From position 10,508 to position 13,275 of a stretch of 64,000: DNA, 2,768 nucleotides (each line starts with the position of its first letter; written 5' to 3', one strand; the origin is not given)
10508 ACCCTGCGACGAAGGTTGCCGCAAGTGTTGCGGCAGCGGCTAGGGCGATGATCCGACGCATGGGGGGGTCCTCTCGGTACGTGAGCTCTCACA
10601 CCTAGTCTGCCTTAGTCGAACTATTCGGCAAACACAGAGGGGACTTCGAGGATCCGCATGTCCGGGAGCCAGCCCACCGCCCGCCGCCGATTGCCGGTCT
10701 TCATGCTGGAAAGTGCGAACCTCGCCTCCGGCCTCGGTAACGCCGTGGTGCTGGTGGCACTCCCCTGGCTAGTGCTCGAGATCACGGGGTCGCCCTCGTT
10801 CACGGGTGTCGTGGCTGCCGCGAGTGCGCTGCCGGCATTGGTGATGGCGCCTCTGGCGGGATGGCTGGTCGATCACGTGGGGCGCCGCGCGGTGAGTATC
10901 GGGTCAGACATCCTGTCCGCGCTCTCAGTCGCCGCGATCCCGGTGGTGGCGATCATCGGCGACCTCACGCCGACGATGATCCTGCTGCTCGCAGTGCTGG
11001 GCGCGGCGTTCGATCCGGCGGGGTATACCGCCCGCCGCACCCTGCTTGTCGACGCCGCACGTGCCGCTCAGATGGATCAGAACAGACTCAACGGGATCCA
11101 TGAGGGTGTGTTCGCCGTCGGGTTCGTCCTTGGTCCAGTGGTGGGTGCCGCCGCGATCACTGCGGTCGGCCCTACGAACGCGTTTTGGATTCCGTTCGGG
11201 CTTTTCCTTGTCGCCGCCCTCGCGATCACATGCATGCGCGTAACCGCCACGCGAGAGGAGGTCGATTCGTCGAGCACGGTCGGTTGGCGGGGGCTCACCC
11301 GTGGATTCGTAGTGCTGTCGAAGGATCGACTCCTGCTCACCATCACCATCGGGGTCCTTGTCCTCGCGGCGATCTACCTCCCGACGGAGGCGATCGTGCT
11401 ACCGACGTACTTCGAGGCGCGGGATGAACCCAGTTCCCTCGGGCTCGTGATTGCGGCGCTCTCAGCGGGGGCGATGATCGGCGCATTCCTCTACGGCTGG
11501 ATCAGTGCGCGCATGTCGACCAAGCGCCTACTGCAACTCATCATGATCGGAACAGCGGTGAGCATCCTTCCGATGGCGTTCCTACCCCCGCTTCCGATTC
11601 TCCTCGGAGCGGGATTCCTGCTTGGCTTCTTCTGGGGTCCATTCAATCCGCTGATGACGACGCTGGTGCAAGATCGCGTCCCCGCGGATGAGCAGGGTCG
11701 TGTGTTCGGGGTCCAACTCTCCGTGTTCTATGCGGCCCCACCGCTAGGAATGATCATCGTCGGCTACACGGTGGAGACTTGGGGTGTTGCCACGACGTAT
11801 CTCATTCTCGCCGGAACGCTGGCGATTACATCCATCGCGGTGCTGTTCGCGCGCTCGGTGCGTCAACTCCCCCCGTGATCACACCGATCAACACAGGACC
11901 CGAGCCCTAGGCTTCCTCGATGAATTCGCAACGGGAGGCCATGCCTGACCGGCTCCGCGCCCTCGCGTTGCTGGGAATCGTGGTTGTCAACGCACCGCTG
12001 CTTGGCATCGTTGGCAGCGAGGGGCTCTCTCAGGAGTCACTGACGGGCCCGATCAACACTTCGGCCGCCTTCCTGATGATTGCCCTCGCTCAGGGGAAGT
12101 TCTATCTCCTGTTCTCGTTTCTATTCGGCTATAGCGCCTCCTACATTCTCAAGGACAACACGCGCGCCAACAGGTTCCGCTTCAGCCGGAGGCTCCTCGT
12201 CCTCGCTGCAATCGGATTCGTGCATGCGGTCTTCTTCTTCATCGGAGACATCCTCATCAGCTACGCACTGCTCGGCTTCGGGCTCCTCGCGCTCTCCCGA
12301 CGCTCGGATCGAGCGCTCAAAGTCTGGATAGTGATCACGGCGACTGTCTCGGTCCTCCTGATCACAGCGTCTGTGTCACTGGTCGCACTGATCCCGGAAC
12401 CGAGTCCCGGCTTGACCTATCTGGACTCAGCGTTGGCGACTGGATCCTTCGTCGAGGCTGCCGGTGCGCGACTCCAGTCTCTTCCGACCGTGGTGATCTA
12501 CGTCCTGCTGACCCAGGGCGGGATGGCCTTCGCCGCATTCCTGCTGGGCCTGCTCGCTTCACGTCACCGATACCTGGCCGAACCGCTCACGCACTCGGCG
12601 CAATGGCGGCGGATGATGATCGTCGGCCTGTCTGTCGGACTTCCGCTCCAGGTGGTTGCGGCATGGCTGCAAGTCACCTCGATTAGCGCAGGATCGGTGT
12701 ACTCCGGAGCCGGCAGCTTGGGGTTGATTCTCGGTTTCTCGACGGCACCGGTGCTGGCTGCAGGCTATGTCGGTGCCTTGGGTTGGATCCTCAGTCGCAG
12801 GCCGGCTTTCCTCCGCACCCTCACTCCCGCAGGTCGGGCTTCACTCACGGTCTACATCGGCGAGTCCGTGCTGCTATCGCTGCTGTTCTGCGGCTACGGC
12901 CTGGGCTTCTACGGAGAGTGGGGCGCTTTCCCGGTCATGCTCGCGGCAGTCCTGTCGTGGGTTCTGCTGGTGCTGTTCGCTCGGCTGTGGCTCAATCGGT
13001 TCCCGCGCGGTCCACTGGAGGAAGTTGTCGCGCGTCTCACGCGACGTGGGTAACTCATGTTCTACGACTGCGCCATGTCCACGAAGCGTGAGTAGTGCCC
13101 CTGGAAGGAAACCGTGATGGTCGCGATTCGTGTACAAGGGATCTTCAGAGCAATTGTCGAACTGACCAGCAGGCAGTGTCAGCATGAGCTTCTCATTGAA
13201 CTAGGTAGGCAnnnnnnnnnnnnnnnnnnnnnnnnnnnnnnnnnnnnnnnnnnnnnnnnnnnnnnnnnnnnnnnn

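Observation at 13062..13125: The orphan dnaB tail looks like a different allele, and no recombinase lies between the repeats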

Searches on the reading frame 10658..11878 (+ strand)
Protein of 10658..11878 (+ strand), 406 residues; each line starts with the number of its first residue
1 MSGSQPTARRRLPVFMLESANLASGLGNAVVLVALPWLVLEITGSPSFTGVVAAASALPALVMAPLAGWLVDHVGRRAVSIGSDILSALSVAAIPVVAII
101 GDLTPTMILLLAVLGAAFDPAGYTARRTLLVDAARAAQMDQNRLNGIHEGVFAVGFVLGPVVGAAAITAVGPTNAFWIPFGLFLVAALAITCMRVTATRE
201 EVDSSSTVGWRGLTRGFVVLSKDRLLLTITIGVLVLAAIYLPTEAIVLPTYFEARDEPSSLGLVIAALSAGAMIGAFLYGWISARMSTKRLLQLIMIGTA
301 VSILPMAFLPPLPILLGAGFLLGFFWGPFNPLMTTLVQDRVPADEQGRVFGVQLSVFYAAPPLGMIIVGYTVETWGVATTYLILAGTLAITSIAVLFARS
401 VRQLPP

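Call 5: search_protein_families(library=pfam, proteins=[window:10658-11878:+], max_evalue=0.01)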
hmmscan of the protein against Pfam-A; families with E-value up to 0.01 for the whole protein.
window:10658-11878:+ (406 aa): 3 families
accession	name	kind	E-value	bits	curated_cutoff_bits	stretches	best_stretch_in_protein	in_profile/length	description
PF07690.21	MFS_1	-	1.2e-44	153.1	33.4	2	20-248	4-225/347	Major Facilitator Superfamily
PF05977.19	MFS_3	-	1.1e-19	70.8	27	1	17-398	15-393/524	Transmembrane secretion effector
PF00083.30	Sugar_tr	-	1.6e-06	27.7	22.3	1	259-398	46-187/452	Sugar (and other) transporter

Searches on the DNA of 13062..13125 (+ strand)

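Call 60: search_dna_similar(query=window:13062-13125:+, collection=phages, mode=distant, max_evalue=1, max_rows=15)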
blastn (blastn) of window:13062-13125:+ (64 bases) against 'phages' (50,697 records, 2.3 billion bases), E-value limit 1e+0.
Records with a match: 1; places in all: 1; records where one place covers at least 80% of the query: 1.
Best place of each record, by identity: 80-90% 1.
By first word of the organism name: Bacteriophage 1.
By host as written in the record: - 1.
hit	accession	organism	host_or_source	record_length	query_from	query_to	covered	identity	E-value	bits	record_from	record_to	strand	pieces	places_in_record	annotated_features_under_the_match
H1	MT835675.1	Bacteriophage sp.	human fecal samples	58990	5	61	89%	80.7%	6e-6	55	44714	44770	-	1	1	record has no annotation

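Call 61: search_dna_similar(query=window:13062-13125:+, collection=plasmids, mode=distant, max_evalue=1, max_rows=15)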
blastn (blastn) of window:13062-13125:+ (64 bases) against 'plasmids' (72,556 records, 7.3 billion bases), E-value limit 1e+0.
Records with a match: 56; places in all: 62; records where one place covers at least 80% of the query: 36.
Best place of each record, by identity: 95-99% 2; 90-95% 7; 80-90% 45; 60-80% 2.
By first word of the organism name: Streptomyces 49; Nocardiopsis 5; Tsukamurella 1; Neorhizobium 1.
By predicted mobility (MOB-suite, as given by PLSDB): non-mobilizable 48; mobilizable 8.
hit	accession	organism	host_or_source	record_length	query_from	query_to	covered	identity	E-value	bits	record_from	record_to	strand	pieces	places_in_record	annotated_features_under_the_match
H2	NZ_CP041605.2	Streptomyces sp. S1D4-14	Isolated strain,Microscale soil grain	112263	1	64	100%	89.1%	1e-14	85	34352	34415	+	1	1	dnaB: replicative DNA helicase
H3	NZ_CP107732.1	Streptomyces canus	-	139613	1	64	100%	85.9%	6e-12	76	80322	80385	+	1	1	none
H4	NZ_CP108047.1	Streptomyces sp. NBC_00289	-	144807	3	64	97%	83.9%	8e-10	68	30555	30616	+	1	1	dnaB: replicative DNA helicase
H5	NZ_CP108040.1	Streptomyces sp. NBC_00299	-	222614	7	64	91%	87.9%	2e-11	74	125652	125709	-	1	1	none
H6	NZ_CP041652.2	Streptomyces sp. RLB1-9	Isolated strain,Microscale soil grain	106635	3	64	97%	82.3%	4e-8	64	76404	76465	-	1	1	dnaB: replicative DNA helicase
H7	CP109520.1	Streptomyces anulatus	-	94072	2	63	97%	82.3%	4e-8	64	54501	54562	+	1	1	dnaB: replicative DNA helicase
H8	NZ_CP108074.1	Streptomyces caniferus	-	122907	7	63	89%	87.7%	7e-11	73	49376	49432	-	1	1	dnaB: replicative DNA helicase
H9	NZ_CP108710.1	Streptomyces canus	-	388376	7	64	91%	84.5%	1e-8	65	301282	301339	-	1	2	dnaB: replicative DNA helicase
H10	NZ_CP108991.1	Streptomyces sp. NBC_00715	-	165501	7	64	91%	84.5%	1e-8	65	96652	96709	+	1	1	dnaB: replicative DNA helicase | hypothetical protein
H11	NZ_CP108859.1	Streptomyces antimycoticus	-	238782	3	63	95%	80.3%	2e-6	57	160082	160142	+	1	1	none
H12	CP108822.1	Streptomyces chartreusis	-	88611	7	63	89%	86.0%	8e-10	68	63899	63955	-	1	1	dnaB: replicative DNA helicase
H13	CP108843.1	Streptomyces chartreusis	-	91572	7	63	89%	86.0%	8e-10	68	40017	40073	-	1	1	dnaB: replicative DNA helicase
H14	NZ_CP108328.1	Streptomyces jietaisiensis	-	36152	7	63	89%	86.0%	8e-10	68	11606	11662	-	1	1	dnaB: replicative DNA helicase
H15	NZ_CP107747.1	Streptomyces sp. NBC_00624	-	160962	5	61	89%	86.0%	8e-10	68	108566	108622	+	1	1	dnaB: replicative DNA helicase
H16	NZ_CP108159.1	Streptomyces sp. NBC_00161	-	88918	7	63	89%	84.2%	4e-8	64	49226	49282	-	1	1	none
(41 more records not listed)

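Call 63: get_annotated_region(hit=H3, flank=6000)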
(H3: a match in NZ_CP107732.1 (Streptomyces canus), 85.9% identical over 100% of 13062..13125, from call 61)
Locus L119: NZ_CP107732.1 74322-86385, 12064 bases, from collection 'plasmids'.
description: Streptomyces canus strain NBC_00633 plasmid unnamed1, complete sequence
organism: Streptomyces canus (NCBI taxid 58343)
taxonomy: Bacteria; Actinomycetota; Actinomycetes; Kitasatosporales; Streptomycetaceae; Streptomyces; Streptomyces canus
host: -; source: -; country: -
typing (MOB-suite, as given by PLSDB): mobilizable; replicon rep_cluster_1915; relaxase MOBF
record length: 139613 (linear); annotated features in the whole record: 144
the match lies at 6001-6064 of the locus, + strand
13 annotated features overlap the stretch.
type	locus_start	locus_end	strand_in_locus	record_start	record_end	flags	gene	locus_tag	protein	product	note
CDS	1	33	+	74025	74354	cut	-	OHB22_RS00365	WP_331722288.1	protease inhibitor I42 family protein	-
CDS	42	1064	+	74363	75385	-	-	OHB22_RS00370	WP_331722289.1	hypothetical protein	-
CDS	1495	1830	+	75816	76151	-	-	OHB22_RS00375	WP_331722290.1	peptidoglycan-binding domain-containing protein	-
CDS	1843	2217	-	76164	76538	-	-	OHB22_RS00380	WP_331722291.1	thioredoxin family protein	-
CDS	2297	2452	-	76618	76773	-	-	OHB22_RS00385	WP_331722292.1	hypothetical protein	-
CDS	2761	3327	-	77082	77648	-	-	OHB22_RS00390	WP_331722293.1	hypothetical protein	-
CDS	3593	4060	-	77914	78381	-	-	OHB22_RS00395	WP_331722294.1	trypco2 family protein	-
CDS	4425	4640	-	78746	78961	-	-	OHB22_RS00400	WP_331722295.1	hypothetical protein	-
CDS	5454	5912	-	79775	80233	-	-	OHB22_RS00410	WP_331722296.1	hypothetical protein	-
CDS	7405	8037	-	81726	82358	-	-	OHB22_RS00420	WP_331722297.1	DUF721 domain-containing protein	-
CDS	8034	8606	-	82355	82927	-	-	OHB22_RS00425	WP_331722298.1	hypothetical protein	-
CDS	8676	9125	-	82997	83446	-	-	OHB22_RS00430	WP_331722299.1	hypothetical protein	-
CDS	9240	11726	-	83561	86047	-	-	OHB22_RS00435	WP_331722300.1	hypothetical protein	-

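Call 64: get_annotated_region(hit=H9, flank=6000)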
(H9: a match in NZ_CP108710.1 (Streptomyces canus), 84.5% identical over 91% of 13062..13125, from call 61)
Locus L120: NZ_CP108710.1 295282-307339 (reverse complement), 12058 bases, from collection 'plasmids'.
description: Streptomyces canus strain NBC_01002 plasmid unnamed1, complete sequence
organism: Streptomyces canus (NCBI taxid 58343)
taxonomy: Bacteria; Actinomycetota; Actinomycetes; Kitasatosporales; Streptomycetaceae; Streptomyces; Streptomyces canus
host: -; source: -; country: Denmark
typing (MOB-suite, as given by PLSDB): non-mobilizable; replicon rep_cluster_1915,rep_cluster_43
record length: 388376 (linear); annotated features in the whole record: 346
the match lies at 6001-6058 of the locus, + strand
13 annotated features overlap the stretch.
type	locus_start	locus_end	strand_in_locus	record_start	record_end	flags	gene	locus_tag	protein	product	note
CDS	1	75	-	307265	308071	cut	istB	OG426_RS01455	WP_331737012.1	IS21-like element helper ATPase IstB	-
CDS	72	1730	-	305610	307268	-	istA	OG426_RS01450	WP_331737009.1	IS21 family transposase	-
CDS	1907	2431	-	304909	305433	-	-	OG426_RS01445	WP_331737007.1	hypothetical protein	-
CDS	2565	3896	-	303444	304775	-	-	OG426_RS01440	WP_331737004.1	hypothetical protein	-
CDS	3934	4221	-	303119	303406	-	-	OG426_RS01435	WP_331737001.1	hypothetical protein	-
CDS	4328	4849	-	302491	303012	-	-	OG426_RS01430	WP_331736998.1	hypothetical protein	-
CDS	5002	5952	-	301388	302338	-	-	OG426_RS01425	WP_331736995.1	DnaB-like helicase C-terminal domain-containing protein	GO:0006260 - DNA replication [Evidence IEA]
CDS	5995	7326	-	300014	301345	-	dnaB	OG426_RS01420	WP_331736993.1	replicative DNA helicase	GO:0006260 - DNA replication [Evidence IEA]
CDS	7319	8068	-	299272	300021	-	-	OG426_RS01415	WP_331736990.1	DUF721 domain-containing protein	-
CDS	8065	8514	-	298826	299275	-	-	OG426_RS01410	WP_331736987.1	DUF6083 domain-containing protein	-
CDS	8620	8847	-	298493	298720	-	-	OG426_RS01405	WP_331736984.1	hypothetical protein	-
CDS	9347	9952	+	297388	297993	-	-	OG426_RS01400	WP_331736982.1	hypothetical protein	-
CDS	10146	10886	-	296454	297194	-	-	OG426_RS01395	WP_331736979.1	TIGR02391 family protein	-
